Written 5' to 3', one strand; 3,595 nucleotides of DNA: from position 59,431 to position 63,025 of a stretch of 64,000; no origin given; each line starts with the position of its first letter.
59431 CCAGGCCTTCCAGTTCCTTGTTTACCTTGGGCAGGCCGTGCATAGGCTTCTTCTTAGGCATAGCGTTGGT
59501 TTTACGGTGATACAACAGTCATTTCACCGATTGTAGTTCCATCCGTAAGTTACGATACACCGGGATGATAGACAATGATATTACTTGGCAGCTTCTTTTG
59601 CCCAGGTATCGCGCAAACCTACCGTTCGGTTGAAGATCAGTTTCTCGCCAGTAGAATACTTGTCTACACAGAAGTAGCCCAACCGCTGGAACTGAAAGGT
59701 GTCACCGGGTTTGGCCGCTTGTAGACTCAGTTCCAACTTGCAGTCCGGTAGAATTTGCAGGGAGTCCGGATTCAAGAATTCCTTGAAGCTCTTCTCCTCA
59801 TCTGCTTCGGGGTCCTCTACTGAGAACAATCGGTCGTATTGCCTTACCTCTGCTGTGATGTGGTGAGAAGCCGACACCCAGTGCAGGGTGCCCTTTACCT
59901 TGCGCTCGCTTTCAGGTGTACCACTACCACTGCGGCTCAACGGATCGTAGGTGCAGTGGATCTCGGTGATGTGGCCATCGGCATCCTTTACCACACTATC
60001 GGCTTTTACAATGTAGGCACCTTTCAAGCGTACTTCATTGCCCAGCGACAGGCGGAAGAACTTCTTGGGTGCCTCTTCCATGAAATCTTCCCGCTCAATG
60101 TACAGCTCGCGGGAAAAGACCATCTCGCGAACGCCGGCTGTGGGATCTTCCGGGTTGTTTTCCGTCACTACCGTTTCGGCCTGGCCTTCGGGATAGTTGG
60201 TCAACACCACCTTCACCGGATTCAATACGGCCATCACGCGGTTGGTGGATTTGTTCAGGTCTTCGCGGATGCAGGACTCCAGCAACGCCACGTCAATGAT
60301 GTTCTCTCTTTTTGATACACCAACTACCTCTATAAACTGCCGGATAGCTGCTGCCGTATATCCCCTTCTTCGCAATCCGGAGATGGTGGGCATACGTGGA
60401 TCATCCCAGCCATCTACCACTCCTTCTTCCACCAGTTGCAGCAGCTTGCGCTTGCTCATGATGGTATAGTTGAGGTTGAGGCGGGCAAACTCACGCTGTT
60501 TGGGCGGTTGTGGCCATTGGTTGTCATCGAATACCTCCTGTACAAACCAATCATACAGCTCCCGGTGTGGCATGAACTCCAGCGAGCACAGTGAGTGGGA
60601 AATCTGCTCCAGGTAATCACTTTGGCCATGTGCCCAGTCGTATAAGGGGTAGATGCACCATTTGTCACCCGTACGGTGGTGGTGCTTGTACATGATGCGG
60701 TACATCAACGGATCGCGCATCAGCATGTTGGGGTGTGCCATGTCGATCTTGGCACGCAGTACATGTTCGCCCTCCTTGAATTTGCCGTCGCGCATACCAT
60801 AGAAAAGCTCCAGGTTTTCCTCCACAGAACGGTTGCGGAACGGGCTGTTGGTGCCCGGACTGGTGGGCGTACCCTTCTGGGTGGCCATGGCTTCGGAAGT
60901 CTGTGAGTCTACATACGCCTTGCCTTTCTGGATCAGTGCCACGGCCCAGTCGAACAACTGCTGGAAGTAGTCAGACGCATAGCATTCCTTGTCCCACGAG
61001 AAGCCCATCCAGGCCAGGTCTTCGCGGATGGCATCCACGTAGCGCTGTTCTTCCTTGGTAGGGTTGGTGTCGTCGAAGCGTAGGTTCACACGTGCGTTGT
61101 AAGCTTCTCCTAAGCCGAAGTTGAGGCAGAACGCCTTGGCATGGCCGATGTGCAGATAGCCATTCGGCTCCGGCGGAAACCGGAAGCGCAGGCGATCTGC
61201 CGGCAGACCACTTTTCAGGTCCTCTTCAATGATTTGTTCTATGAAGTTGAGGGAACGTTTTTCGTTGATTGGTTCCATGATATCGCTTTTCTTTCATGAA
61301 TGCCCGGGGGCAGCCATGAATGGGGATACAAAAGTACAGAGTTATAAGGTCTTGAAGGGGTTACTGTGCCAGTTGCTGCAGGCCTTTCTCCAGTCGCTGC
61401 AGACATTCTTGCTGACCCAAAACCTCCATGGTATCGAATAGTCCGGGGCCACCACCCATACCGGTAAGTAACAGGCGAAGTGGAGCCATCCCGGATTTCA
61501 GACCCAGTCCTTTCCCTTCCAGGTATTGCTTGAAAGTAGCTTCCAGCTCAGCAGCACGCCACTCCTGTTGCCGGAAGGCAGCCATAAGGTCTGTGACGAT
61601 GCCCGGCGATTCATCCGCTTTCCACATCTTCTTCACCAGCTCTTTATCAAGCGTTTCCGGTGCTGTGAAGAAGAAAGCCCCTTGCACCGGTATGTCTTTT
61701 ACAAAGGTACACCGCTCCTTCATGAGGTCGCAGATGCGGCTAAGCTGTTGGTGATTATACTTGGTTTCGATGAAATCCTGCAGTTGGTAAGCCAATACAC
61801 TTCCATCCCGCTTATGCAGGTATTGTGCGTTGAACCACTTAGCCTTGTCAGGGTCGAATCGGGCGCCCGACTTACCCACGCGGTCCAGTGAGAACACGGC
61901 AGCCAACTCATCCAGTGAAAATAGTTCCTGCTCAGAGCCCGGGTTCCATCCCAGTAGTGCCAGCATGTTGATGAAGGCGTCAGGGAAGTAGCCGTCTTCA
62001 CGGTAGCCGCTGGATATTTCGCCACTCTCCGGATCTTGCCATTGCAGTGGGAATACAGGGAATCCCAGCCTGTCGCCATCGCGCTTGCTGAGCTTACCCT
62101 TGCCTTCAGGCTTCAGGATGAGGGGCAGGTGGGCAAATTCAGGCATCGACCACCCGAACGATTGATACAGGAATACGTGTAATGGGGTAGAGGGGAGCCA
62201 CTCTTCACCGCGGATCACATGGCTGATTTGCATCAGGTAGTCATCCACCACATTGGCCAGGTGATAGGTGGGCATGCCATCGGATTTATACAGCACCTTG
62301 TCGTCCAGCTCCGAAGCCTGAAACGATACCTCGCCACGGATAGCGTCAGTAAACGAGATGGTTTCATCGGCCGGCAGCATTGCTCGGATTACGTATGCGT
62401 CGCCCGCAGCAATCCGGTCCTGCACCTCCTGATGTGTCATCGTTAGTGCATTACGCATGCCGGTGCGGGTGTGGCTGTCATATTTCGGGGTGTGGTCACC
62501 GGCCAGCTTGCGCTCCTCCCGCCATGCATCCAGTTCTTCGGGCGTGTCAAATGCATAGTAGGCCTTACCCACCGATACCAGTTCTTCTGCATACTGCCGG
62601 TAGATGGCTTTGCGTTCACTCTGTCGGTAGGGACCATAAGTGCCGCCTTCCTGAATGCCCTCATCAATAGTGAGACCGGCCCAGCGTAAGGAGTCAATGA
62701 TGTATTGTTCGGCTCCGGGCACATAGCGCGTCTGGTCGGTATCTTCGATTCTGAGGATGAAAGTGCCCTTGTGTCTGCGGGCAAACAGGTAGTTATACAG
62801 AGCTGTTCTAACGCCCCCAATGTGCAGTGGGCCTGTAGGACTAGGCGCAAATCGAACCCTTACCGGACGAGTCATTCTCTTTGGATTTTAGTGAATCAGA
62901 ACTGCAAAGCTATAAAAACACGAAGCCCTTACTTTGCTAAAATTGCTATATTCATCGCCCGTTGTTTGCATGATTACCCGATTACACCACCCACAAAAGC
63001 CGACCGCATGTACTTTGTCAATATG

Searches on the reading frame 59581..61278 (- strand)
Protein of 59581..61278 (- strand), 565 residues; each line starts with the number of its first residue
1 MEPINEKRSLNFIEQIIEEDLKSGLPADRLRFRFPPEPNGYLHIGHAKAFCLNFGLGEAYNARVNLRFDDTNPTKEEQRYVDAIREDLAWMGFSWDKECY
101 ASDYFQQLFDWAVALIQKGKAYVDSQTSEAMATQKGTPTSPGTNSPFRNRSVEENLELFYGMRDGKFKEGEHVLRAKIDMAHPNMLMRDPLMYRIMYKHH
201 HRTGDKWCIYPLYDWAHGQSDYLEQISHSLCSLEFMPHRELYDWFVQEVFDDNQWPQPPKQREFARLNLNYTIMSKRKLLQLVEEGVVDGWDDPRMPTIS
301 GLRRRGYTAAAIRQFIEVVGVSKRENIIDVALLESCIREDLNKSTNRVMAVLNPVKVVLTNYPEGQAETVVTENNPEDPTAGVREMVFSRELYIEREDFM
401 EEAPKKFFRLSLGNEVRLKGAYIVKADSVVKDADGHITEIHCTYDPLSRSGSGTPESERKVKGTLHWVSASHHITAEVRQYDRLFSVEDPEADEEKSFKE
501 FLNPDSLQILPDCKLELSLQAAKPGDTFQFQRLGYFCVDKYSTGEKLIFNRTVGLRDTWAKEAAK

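Call 66: search_protein_families(library=pfam, proteins=[window:59581-61278:-], max_evalue=0.00001)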
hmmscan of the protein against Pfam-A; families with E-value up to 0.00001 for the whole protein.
window:59581-61278:- (565 aa): 3 families
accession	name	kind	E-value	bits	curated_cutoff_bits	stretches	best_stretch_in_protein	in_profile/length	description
PF00749.27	tRNA-synt_1c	-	8.5e-98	327.6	23.4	1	30-342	2-313/314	tRNA synthetases class I (E and Q), catalytic domain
PF03950.23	tRNA-synt_1c_C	-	8e-30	103.4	23.9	1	346-445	2-91/91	tRNA synthetases class I (E and Q), anti-codon binding domain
PF20974.2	tRNA-synt_1c_C2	-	1.6e-23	83.6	23.9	1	464-539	1-69/69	tRNA synthetases class I (E and Q), anti-codon binding domain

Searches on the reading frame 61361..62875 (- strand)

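Call 66: search_protein_families(library=pfam, proteins=[window:61361-62875:-], max_evalue=0.00001)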
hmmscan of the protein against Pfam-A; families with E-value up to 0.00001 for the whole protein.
window:61361-62875:- (504 aa): 2 families
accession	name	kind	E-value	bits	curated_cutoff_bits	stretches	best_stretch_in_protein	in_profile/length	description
PF00749.27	tRNA-synt_1c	-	1.5e-93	313.6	23.4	1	5-347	2-314/314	tRNA synthetases class I (E and Q), catalytic domain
PF19269.4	Anticodon_2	-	2.9e-32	112.4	23.6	1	362-499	3-141/141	Anticodon binding domain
